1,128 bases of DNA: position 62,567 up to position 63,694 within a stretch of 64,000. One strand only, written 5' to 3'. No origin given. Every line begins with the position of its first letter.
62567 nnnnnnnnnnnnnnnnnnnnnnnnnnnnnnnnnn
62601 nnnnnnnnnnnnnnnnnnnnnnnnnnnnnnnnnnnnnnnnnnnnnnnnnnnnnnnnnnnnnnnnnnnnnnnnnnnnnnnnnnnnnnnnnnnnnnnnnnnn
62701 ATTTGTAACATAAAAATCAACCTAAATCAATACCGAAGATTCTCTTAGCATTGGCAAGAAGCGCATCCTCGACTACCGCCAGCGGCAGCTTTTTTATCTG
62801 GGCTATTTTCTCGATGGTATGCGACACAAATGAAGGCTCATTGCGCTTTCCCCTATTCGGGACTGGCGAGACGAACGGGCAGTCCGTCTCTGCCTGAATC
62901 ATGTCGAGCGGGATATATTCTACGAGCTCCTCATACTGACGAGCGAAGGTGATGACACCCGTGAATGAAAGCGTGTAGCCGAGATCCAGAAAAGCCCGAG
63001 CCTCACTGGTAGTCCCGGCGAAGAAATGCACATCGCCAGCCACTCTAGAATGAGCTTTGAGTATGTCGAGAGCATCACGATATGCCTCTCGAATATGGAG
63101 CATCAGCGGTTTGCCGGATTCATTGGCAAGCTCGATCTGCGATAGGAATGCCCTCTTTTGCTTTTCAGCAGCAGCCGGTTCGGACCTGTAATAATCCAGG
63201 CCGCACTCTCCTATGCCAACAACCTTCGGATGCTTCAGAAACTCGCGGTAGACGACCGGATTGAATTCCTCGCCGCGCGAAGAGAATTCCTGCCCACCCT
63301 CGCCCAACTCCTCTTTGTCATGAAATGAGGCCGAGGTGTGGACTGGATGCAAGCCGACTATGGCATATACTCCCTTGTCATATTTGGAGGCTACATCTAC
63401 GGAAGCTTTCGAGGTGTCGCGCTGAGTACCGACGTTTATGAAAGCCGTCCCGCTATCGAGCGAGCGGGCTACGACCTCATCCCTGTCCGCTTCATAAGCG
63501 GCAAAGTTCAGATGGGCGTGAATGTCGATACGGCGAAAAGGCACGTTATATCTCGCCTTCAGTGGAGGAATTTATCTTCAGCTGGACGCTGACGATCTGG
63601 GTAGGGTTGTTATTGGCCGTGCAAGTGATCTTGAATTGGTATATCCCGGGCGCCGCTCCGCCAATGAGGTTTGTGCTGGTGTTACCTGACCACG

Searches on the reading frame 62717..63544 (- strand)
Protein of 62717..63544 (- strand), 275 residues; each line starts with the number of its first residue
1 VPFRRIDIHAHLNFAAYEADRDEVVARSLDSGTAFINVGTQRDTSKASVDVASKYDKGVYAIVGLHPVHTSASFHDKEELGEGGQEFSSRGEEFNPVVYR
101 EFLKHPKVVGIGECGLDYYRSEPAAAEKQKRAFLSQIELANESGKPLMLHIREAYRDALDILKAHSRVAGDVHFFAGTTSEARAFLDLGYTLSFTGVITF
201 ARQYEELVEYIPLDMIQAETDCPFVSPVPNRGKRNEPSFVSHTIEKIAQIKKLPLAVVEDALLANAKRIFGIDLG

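Call 89: find_encoding_contigs(protein=window:62717-63544:-, flank=10000, max_places=3)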
Protein window:62717-63544:- (275 aa): 3 contigs read that carry it; 3 places shown.
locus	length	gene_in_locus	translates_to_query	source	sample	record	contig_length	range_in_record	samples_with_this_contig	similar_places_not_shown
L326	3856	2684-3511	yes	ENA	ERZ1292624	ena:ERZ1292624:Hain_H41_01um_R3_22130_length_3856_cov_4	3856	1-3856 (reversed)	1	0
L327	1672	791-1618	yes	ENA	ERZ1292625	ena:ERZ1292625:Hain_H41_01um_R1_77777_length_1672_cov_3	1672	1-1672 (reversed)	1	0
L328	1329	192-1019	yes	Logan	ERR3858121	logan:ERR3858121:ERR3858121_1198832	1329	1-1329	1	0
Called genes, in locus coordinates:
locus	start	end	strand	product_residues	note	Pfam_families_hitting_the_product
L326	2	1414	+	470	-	?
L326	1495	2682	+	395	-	-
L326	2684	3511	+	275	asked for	PF01026:TatD_DNase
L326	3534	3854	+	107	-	?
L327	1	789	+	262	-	?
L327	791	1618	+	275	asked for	PF01026:TatD_DNase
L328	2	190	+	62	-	?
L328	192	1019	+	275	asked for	PF01026:TatD_DNase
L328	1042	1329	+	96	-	?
